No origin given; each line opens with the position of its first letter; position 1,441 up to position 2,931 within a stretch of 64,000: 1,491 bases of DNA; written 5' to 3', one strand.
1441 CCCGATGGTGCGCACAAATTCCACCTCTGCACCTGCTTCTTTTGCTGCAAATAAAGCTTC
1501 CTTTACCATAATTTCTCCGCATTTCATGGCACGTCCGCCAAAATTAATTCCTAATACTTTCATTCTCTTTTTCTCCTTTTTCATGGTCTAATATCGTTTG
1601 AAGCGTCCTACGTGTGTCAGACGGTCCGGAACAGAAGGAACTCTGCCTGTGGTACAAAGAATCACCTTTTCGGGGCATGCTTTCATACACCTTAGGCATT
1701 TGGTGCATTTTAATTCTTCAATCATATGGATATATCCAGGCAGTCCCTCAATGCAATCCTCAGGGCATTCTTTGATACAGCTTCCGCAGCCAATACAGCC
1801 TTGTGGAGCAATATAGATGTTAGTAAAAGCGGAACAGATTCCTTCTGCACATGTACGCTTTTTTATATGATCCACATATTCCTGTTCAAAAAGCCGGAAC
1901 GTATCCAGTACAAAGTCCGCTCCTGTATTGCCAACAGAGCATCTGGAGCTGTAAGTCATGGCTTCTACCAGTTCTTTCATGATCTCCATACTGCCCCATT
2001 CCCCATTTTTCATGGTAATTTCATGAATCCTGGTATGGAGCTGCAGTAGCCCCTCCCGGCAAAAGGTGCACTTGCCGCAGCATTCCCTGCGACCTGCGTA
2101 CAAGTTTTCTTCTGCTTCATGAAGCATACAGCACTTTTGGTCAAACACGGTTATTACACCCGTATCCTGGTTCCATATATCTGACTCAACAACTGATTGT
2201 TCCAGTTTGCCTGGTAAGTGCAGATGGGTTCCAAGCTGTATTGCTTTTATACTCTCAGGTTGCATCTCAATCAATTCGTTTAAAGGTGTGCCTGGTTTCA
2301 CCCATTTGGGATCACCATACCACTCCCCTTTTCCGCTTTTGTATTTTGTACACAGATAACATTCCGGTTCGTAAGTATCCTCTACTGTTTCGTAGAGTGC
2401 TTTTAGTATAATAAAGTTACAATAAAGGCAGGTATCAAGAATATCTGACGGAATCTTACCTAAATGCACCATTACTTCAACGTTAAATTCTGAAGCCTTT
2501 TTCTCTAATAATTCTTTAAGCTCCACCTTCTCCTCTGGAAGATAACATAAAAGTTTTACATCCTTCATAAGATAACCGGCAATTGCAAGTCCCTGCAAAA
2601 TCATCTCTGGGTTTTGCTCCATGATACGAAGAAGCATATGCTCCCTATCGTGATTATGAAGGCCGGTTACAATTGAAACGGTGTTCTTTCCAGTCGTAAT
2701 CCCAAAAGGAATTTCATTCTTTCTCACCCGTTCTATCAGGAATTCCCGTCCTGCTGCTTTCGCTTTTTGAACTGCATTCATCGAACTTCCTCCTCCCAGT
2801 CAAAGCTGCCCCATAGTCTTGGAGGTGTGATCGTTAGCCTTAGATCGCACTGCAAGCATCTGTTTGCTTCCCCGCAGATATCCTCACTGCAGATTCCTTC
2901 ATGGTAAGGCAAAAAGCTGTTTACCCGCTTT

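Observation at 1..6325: Unusual multi-flavin/Fe-S reductase operon next to the C-glycoside cassette: FAD_binding_2 reductase + NuoG-N/GltD fusion + NuoF-like protein + Isf-like FMN reductase + TIM-barrel enzyme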

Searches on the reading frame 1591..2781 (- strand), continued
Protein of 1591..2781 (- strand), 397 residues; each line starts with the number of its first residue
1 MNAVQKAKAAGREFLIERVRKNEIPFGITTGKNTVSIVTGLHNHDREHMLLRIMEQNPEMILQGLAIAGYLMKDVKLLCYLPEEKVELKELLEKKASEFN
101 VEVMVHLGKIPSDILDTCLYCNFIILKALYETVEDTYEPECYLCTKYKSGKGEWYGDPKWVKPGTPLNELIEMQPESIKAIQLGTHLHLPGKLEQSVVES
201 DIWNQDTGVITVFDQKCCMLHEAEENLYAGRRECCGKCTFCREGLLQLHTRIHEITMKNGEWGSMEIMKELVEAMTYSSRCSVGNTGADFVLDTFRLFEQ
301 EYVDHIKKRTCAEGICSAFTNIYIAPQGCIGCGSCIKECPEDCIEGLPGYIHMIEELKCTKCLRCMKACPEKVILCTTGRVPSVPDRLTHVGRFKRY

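Call 97: search_protein_families(library=ncbifam, proteins=[L107:13254-15266:+, L107:11107-12093:+, L107:12115-13266:+, L107:254-1828:+, L107:1884-2891:+, L107:2884-3816:+, L107:3850-4386:+, L107:17159-21070:+], max_evalue=1e-10)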
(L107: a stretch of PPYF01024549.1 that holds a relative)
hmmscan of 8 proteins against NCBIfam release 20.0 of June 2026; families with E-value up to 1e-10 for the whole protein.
L107:13254-15266:+ (671 aa): 27 families (the best 25 are shown)
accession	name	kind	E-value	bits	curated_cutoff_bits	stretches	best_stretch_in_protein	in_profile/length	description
NF041087.1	bile_acid_BaiCD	equivalog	6.8e-131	437.4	825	1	27-667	1-638/642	bile acid Fe-S flavoenzyme BaiCD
TIGR03997.1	mycofact_OYE_2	equivalog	1.9e-123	413.1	793.15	1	29-670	1-644/645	mycofactocin system FadH/OYE family oxidoreductase 2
NF045599.1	bili_reduct_long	exception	1.5e-117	393.5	750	1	30-667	1-637/641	bilirubin reductase, long form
NF045592.1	bili_reduct_N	equivalog_domain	8.1e-57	193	425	1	30-393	2-363/363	bilirubin reductase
NF010047.0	PRK13523.1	equivalog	4.1e-56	190.4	431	1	29-369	4-328/339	NADPH dehydrogenase NamA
NF006101.0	PRK08255.1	equivalog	1e-47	162.7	1078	1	15-358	384-727/768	bifunctional salicylyl-CoA 5-hydroxylase/oxidoreductase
TIGR03996.1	mycofact_OYE_1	hypoth_equivalog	2.6e-46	158.4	627.9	1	33-664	5-629/633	mycofactocin system FadH/OYE family oxidoreductase 1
NF007899.0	PRK10605.1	subfamily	2.3e-27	96.2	403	1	29-238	5-224/365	N-ethylmaleimide reductase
TIGR01350.1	lipoamide_DH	equivalog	2.7e-23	82.4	408.8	1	482-636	121-277/461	dihydrolipoyl dehydrogenase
NF009410.0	PRK12771.1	subfamily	1.5e-20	73.3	516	1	409-526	135-254/566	NAD(P)-binding protein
TIGR02053.1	MerA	equivalog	1.3e-16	60.7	454.45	1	497-631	130-268/465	mercury(II) reductase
NF003585.0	PRK05249.1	equivalog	6.6e-16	58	465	0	414-455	8-49/464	Si-specific NAD(P)(+) transhydrogenase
NF003437.0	PRK04965.1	equivalog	6.1e-15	55.1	392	0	493-634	96-243/378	NADH:flavorubredoxin reductase NorW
TIGR01317.1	GOGAT_sm_gam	subfamily_domain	6.5e-15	54.9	447.7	1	410-526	141-259/485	glutamate synthase small subunit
NF004943.0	PRK06292.2-1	equivalog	6e-14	51.7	432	0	493-630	128-270/456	dihydrolipoyl dehydrogenase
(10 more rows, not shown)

L107:11107-12093:+ (329 aa): 1 family
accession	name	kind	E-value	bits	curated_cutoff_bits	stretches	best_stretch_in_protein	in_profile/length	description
TIGR04379.1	myo_inos_iolE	equivalog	1.1e-14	54.7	290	1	116-295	91-268/290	myo-inosose-2 dehydratase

L107:12115-13266:+ (384 aa): 6 families
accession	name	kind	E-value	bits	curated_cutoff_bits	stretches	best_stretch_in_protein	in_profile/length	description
NF052479.1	LevoglcsnDh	equivalog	6e-33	114.1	650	1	72-231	66-215/386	levoglucosan dehydrogenase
NF041392.1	XylDh_Gfo6_Halo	equivalog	5.9e-28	97.7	350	1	16-288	24-286/350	D-xylose 1-dehydrogenase Gfo6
NF040723.1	UDP-GlcNAcDh_Arch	equivalog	1e-20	74.5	450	1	60-166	47-147/302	UDP-N-acetylglucosamine 3-dehydrogenase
TIGR04380.1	myo_inos_iolG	equivalog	3.3e-15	55.8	355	1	19-164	11-149/330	inositol 2-dehydrogenase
NF008607.0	PRK11579.1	subfamily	1.3e-14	54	330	1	77-165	62-150/346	oxidoreductase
NF058561.1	BT_2158_fam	equivalog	2e-13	49.8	750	1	20-165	43-182/487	glycoside 3-dehydrogenase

L107:254-1828:+ (525 aa): 12 families
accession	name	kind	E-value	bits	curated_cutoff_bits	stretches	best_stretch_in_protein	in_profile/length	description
TIGR01312.1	XylB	equivalog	5.7e-93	312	380.25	1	12-505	1-481/481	xylulokinase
TIGR01314.1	gntK_FGGY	equivalog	5e-61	206.8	648.55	1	10-514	1-500/505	gluconokinase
NF011601.0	PRK15027.1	equivalog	2.1e-56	191.3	912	1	12-507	3-479/484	xylulokinase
TIGR01311.1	glycerol_kin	equivalog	1.8e-51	175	590.35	1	10-485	2-472/496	glycerol kinase GlpK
TIGR02628.1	fuculo_kin_coli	equivalog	2.3e-49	168.6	470.9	1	12-485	4-464/465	L-fuculokinase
NF008187.0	PRK10939.1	equivalog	1.8e-48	165.4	528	1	8-506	3-502/521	autoinducer-2 kinase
NF000756.0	PRK00047.1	subfamily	8.7e-47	159.5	498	1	7-476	3-465/502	glycerol kinase GlpK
NF003154.0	PRK04123.1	equivalog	3.5e-42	144.8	428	1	8-511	3-541/554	ribulokinase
TIGR01315.1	5C_CHO_kinase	subfamily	2.9e-39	135.2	408.7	1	11-505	2-535/541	FGGY family pentulose kinase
TIGR01234.1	L-ribulokinase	equivalog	1e-33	116.9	583.25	1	10-508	2-531/536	ribulokinase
TIGR02627.1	rhamnulo_kin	equivalog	3.5e-16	58.8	527.95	1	79-286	67-266/454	rhamnulokinase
NF007925.0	PRK10640.1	equivalog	1.5e-14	53.3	639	1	79-284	73-270/489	rhamnulokinase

L107:1884-2891:+ (336 aa): 0 families

L107:2884-3816:+ (311 aa): 1 family
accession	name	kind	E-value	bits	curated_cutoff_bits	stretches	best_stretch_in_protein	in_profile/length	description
TIGR04379.1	myo_inos_iolE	equivalog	9.9e-21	74.5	290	1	128-290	109-271/290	myo-inosose-2 dehydratase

L107:3850-4386:+ (179 aa): 0 families

L107:17159-21070:+ (1304 aa): 1 family
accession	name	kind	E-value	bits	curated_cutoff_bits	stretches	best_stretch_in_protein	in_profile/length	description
NF008730.0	PRK11750.1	equivalog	0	1426.5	1047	1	5-1304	3-1294/1490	glutamate synthase large subunit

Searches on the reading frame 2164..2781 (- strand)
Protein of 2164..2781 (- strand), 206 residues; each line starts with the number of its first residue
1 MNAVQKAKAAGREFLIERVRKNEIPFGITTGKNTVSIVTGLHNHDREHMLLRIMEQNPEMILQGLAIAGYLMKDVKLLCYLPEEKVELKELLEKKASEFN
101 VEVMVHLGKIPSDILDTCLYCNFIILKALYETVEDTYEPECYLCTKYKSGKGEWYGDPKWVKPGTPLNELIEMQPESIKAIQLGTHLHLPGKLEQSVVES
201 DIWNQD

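Call 81: search_protein_representatives(protein=window:2164-2781:-)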
Query: 206 residues. Proteins with E-value up to 0.001 (for the whole library): 29; up to 1e-10: 2; up to 1e-30: 1. The best 29 are listed.
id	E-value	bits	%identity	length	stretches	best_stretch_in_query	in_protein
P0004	2.4e-96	337.7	73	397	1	1-206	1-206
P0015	1.1e-17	80.7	35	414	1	36-200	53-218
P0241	1.5e-10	57.5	30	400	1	1-194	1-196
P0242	2.8e-10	56.6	32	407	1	36-189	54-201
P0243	4.3e-10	56.0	30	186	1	35-166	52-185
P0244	8.9e-09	51.7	30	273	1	35-197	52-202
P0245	1.1e-08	51.4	28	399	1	35-204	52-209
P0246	5.6e-08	49.0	32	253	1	35-197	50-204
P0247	6.2e-08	48.9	28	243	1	36-149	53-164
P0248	8.6e-08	48.4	28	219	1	34-204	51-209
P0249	2.0e-07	47.2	33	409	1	31-188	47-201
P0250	5.2e-07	45.9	27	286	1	3-198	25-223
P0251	1.2e-06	44.7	32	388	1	33-145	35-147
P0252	1.2e-06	44.7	33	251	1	35-143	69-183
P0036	1.6e-06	44.3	21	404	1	34-200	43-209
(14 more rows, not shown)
